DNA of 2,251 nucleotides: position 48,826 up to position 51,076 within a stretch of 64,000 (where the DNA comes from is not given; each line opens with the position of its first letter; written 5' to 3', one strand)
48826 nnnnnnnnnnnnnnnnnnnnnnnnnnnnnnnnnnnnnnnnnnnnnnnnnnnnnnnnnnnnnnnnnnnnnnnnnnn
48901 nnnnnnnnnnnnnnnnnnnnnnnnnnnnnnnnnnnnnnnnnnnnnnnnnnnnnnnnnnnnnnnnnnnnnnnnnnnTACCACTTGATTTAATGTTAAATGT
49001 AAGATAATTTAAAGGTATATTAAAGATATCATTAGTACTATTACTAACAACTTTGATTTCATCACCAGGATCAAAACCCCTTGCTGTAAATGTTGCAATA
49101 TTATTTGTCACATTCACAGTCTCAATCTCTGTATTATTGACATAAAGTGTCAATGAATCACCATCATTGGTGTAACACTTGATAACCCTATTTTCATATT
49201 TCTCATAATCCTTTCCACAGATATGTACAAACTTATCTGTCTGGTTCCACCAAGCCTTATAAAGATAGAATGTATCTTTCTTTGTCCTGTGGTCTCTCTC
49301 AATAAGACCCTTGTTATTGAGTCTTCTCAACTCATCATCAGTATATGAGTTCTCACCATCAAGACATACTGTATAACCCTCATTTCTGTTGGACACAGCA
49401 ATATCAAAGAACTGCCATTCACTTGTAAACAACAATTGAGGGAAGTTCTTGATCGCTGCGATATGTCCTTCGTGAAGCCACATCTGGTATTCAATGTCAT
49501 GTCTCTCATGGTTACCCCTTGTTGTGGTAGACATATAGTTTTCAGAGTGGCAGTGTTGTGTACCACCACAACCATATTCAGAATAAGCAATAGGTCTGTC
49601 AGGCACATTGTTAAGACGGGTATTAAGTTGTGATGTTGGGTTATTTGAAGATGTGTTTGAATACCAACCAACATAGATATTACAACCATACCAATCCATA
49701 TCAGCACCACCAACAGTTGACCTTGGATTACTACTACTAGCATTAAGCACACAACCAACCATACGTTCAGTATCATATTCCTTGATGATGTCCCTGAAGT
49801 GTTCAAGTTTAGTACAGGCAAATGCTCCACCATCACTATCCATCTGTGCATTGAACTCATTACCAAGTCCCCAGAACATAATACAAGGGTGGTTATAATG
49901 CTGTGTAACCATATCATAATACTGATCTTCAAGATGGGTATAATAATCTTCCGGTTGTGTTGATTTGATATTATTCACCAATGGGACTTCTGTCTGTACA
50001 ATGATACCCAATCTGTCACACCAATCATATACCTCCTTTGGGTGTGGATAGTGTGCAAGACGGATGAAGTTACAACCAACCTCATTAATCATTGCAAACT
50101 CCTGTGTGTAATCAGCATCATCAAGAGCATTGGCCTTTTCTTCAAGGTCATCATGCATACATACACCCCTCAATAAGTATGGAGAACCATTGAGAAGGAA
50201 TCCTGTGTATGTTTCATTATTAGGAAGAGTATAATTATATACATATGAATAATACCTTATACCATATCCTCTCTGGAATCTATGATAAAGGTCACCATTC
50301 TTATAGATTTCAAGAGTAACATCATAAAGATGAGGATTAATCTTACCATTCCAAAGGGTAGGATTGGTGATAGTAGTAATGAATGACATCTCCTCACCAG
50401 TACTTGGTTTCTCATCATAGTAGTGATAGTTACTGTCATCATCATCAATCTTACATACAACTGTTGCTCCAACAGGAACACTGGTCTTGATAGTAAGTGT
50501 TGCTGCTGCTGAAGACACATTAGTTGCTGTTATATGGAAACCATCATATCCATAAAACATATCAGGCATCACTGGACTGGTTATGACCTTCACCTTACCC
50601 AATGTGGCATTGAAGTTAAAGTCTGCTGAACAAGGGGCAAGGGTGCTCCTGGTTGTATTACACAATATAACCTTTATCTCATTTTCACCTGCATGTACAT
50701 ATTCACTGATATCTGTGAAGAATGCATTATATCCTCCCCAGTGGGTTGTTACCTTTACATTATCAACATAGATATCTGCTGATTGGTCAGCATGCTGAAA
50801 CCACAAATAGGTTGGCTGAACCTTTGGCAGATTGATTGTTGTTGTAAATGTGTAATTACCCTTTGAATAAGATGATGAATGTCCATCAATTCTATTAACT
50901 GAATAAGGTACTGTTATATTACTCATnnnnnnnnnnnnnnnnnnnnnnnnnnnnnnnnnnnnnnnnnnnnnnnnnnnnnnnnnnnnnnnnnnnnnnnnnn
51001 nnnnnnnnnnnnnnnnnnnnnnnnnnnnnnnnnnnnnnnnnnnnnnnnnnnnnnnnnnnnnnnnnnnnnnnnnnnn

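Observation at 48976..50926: Intact GH2 glycoside hydrolase as the N-terminal domain of a giant LRR protein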

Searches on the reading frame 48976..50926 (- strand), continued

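Call 69: search_protein_families(library=pfam, proteins=[L025:752-2134:+, L025:2633-4204:+, L025:4232-5806:+, L025:32-679:+, L025:10631-11686:-, L013:8-922:+, L013:1005-2885:+, L013:8036-11452:+, L013:11631-12305:+, L013:2989-6000:+], max_evalue=0.001)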
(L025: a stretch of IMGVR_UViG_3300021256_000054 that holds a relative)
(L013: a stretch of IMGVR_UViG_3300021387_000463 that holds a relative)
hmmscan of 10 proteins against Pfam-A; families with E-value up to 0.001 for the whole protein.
L025:752-2134:+ (460 aa): 1 family
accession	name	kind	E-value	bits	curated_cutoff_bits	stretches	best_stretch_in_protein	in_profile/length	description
PF00521.26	DNA_topoisoIV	-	1.2e-61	209.4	31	1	28-447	1-425/432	DNA gyrase/topoisomerase IV, subunit A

L025:2633-4204:+ (523 aa): 0 families

L025:4232-5806:+ (524 aa): 0 families

L025:32-679:+ (215 aa): 1 family
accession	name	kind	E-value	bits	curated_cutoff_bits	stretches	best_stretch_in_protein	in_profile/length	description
PF19498.4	DUF6033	-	3.5e-05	24.2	25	1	30-141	113-182/205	Protein of unknown function (DUF6033)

L025:10631-11686:- (351 aa): 7 families
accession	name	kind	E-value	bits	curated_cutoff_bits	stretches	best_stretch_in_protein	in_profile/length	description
PF00154.27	RecA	-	9.6e-126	419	27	1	16-276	2-262/262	recA bacterial DNA recombination protein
PF21096.2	RecA_C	-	6e-22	78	27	1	280-334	2-56/57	RecA C-terminal domain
PF08423.17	Rad51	-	4.9e-11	42.8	22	1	46-246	7-219/244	Rad51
PF06745.19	ATPase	-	2.1e-10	40.8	26.6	1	52-121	6-77/231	KaiC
PF01637.24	ATPase_2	-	2.5e-06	27.9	33.2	1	67-113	21-67/225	ATPase domain predominantly from Archaea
PF13481.12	AAA_25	-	0.0007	19.7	27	0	63-157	30-156/195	AAA domain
PF13401.12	AAA_22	-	0.00088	20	27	0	67-157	6-97/130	AAA domain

L013:8-922:+ (304 aa): 2 families
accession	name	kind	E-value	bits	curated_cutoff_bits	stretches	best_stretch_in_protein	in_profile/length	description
PF13306.12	LRR_5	-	6.7e-76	252.7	27.7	2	26-154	2-127/127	BspA type Leucine rich repeat region (6 copies)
PF13855.12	LRR_8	-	1e-21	76.9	27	1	206-250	11-56/61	Leucine rich repeat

L013:1005-2885:+ (626 aa): 0 families

L013:8036-11452:+ (1138 aa): 1 family
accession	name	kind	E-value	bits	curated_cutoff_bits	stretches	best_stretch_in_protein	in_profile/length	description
PF05658.19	YadA_head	-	3e-09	37.5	25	1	123-143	1-21/27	YadA head domain repeat (2 copies)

L013:11631-12305:+ (224 aa): 2 families
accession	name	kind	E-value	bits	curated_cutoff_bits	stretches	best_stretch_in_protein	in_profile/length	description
PF07603.17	Lcl_C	-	2.5e-05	25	34.9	1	112-222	31-116/117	Lcl C-terminal domain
PF09603.15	Fib_succ_major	-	9.2e-05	23.2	33.9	1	74-221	44-185/187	Fibrobacter succinogenes major domain (Fib_succ_major)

L013:2989-6000:+ (1004 aa): 2 families
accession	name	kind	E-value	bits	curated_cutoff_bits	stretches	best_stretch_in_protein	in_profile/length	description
PF13287.12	Fn3_assoc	-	3.3e-07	30.7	23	0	439-491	1-56/59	Fn3 associated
PF13290.12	CHB_HEX_C_1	-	2.9e-05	24.3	22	0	436-488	9-64/67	Chitobiase/beta-hexosaminidase C-terminal domain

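Call 75: search_protein_families(library=phrogs, proteins=[L006:1789-6000:+, L017:1684-6000:+, L026:2254-6000:+, L009:2041-6000:+, L028:2518-6000:+, L008:2779-6000:+, L015:3076-6000:+], max_evalue=0.001)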
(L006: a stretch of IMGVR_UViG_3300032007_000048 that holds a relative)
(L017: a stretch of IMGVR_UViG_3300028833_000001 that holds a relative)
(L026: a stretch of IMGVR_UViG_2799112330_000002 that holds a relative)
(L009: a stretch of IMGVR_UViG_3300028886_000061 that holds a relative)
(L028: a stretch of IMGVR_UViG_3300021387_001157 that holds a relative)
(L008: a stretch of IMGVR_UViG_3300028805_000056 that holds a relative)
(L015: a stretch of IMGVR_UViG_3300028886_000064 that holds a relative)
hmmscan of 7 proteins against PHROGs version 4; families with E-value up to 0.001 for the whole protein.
L006:1789-6000:+ (1404 aa): 0 families

L017:1684-6000:+ (1439 aa): 0 families

L026:2254-6000:+ (1249 aa): 0 families

L009:2041-6000:+ (1320 aa): 0 families

L028:2518-6000:+ (1161 aa): 0 families

L008:2779-6000:+ (1074 aa): 0 families

L015:3076-6000:+ (975 aa): 0 families

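Call 76: search_protein_families(library=pfam, proteins=[L006:1789-6000:+, L017:1684-6000:+, L026:2254-6000:+, L009:2041-6000:+, L028:2518-6000:+, L008:2779-6000:+, L015:3076-6000:+], max_evalue=0.001)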
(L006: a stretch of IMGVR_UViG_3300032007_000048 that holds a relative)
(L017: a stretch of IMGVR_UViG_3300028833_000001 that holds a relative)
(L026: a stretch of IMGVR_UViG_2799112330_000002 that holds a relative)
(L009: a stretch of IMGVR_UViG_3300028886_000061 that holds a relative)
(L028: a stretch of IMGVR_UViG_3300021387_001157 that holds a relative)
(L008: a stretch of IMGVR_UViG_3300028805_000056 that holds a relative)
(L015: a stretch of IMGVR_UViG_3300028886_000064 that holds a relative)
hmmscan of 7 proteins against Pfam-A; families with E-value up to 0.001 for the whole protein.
L006:1789-6000:+ (1404 aa): 3 families
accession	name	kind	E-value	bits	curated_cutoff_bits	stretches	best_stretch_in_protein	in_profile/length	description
PF13290.12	CHB_HEX_C_1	-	2.4e-20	72.7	22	2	1325-1376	11-66/67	Chitobiase/beta-hexosaminidase C-terminal domain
PF13287.12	Fn3_assoc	-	3.1e-15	56.5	23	1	1326-1379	1-58/59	Fn3 associated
PF03174.19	CHB_HEX_C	-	3.3e-06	27.4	23.6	0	1327-1375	27-76/76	Chitobiase/beta-hexosaminidase C-terminal domain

L017:1684-6000:+ (1439 aa): 2 families
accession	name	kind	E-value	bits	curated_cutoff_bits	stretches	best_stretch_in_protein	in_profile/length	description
PF13287.12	Fn3_assoc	-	1.3e-14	54.4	23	1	1359-1414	1-58/59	Fn3 associated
PF13290.12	CHB_HEX_C_1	-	5.2e-13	49.2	22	1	541-595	8-65/67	Chitobiase/beta-hexosaminidase C-terminal domain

L026:2254-6000:+ (1249 aa): 2 families
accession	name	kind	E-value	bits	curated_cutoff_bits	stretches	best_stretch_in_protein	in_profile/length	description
PF13290.12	CHB_HEX_C_1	-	6.9e-15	55.2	22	4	604-655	6-60/67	Chitobiase/beta-hexosaminidase C-terminal domain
PF13287.12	Fn3_assoc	-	2.3e-13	50.5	23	1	610-664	1-59/59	Fn3 associated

L009:2041-6000:+ (1320 aa): 3 families
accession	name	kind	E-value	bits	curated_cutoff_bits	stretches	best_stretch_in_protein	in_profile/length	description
PF13287.12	Fn3_assoc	-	1.8e-13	50.8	23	0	836-888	1-57/59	Fn3 associated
PF13290.12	CHB_HEX_C_1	-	4e-11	43.1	22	3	1239-1292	9-66/67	Chitobiase/beta-hexosaminidase C-terminal domain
PF03174.19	CHB_HEX_C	-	4.7e-05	23.7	23.6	0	835-879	25-70/76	Chitobiase/beta-hexosaminidase C-terminal domain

L028:2518-6000:+ (1161 aa): 3 families
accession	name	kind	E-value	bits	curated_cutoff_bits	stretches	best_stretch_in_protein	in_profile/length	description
PF13287.12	Fn3_assoc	-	6.2e-12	45.9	23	0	610-662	1-57/59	Fn3 associated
PF03174.19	CHB_HEX_C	-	5.7e-11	42.6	23.6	0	752-801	24-74/76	Chitobiase/beta-hexosaminidase C-terminal domain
PF13290.12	CHB_HEX_C_1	-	4.1e-09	36.7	22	1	753-805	11-66/67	Chitobiase/beta-hexosaminidase C-terminal domain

L008:2779-6000:+ (1074 aa): 2 families
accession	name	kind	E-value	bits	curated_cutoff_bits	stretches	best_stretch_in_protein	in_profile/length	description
PF13287.12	Fn3_assoc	-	5.4e-08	33.3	23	0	996-1048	1-57/59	Fn3 associated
PF13290.12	CHB_HEX_C_1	-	1.5e-05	25.2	22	1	989-1045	5-65/67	Chitobiase/beta-hexosaminidase C-terminal domain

L015:3076-6000:+ (975 aa): 3 families
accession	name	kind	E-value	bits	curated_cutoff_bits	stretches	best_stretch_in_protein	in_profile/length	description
PF13290.12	CHB_HEX_C_1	-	1.7e-11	44.3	22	2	416-460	9-56/67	Chitobiase/beta-hexosaminidase C-terminal domain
PF13287.12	Fn3_assoc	-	1.1e-08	35.5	23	0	564-616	1-57/59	Fn3 associated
PF03174.19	CHB_HEX_C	-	0.00072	19.9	23.6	0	563-611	25-74/76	Chitobiase/beta-hexosaminidase C-terminal domain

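Call 88: search_protein_representatives(protein=window:48976-50926:-)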
Query: 650 residues. Proteins with E-value up to 0.001 (for the whole library): 10640; up to 1e-10: 3946; up to 1e-30: 725. The best 150 are listed.
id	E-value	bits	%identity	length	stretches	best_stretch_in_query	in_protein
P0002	0.0e+00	1080.9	73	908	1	1-650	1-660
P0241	1.1e-291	985.7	69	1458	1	4-638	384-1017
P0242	2.1e-281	951.8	67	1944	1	3-636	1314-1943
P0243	2.4e-280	948.3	66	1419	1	3-650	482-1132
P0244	3.1e-276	934.7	65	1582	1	2-637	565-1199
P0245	3.5e-276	934.5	64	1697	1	4-637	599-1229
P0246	2.0e-273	925.4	65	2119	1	3-637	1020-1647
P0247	5.4e-270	914.1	63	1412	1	3-637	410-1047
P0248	1.0e-267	906.6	65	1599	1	3-634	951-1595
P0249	1.6e-264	896.0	63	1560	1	4-636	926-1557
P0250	6.7e-259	877.4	62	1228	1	4-636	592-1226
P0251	7.6e-254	860.7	61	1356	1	3-636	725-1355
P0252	3.5e-251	851.9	61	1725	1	3-636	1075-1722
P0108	2.6e-230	782.9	58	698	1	4-635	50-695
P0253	4.8e-219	745.7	63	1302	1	3-533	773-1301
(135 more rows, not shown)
